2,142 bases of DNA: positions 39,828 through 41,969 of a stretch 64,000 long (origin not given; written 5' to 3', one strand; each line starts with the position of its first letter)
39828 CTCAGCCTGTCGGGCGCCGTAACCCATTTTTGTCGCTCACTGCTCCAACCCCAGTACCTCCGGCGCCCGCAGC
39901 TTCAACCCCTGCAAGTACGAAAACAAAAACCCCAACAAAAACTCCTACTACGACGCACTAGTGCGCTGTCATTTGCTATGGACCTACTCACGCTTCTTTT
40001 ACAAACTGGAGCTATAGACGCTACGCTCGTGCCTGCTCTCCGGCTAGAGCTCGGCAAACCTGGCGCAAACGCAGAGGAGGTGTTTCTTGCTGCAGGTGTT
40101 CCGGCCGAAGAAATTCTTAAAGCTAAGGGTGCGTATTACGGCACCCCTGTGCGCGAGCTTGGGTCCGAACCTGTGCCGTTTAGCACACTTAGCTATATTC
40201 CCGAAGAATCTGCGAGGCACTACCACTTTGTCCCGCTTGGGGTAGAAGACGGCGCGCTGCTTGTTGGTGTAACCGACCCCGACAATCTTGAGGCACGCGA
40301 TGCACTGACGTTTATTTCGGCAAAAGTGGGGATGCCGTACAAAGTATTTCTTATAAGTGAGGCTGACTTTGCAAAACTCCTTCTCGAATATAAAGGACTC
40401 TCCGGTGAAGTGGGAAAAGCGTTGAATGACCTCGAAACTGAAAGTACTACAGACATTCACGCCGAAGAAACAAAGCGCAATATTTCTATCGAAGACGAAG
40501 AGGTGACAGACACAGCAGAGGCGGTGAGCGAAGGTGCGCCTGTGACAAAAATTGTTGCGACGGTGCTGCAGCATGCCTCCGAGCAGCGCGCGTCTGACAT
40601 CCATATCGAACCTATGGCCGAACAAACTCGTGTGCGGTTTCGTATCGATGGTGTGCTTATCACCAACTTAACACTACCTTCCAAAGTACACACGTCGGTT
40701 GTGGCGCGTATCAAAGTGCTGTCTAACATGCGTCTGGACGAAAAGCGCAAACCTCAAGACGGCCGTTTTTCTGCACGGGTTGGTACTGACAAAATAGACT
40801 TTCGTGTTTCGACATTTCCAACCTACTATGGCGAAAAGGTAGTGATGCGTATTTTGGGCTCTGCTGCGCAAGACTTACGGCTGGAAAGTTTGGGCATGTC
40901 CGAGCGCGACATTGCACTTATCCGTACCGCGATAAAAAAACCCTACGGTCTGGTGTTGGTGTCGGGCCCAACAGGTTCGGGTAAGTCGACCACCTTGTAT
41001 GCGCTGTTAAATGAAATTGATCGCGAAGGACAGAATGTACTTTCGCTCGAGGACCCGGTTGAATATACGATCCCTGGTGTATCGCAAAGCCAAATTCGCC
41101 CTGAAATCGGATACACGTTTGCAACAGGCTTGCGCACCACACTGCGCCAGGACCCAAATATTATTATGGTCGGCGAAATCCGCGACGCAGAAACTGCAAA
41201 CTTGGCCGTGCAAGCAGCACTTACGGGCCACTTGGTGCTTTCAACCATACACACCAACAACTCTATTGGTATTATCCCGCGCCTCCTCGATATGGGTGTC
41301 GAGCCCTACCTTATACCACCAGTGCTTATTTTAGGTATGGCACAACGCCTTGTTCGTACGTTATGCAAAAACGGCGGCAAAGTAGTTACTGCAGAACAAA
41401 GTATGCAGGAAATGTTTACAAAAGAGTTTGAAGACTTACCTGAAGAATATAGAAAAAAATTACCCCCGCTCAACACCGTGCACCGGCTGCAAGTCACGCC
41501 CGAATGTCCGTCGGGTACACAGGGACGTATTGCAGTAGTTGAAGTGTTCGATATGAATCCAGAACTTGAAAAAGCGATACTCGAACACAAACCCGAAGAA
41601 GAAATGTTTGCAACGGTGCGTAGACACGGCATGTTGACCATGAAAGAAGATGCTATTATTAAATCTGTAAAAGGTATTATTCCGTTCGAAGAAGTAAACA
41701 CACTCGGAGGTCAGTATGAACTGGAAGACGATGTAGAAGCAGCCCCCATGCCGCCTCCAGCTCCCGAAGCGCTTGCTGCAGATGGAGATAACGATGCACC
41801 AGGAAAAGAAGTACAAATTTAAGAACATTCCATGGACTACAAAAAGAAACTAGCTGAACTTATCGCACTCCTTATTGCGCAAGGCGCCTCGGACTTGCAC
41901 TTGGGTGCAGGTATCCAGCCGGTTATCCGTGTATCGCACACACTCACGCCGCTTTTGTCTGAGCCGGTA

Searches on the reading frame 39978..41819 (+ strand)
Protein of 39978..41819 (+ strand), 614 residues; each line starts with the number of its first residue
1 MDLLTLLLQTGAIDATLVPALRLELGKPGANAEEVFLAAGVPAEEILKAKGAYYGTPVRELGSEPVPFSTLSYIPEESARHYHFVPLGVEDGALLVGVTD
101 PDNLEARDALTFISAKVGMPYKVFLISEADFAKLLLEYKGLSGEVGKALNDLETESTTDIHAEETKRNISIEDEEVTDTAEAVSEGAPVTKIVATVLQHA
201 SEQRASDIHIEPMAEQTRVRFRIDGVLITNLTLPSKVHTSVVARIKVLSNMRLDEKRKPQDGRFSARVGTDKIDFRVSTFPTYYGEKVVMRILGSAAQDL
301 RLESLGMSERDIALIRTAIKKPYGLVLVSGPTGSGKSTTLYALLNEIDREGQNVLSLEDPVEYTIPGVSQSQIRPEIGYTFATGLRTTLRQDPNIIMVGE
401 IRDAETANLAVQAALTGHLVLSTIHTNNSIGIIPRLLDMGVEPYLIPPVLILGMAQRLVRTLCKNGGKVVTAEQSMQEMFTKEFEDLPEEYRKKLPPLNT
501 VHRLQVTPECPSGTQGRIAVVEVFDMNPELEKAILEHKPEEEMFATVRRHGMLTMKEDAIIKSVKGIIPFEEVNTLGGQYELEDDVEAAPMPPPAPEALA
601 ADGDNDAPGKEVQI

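Call 57: search_protein_families(library=pfam, proteins=[window:39978-41819:+], max_evalue=0.001)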
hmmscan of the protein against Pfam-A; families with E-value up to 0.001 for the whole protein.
window:39978-41819:+ (614 aa): 7 families
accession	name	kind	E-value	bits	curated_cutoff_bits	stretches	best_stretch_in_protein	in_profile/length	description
PF00437.27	T2SSE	-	5.4e-115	384.4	24.9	1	185-574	4-369/370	Type II/IV secretion system protein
PF05157.20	MshEN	-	3.8e-15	56.1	23.1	1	54-141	1-86/90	MshEN domain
PF13191.12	AAA_16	-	2.5e-05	25.3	32.6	1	316-365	13-64/167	AAA ATPase domain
PF25199.1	nSTAND_NTPase5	-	0.00013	22.3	34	1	316-362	34-81/145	Novel STAND NTPase 5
PF06414.18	Zeta_toxin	-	0.00035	20.5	22.3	0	325-370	18-63/199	Zeta toxin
PF13604.12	AAA_30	-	0.00038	20.7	27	0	313-356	8-51/191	AAA domain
PF13401.12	AAA_22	-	0.0005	20.8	27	0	323-387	5-64/130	AAA domain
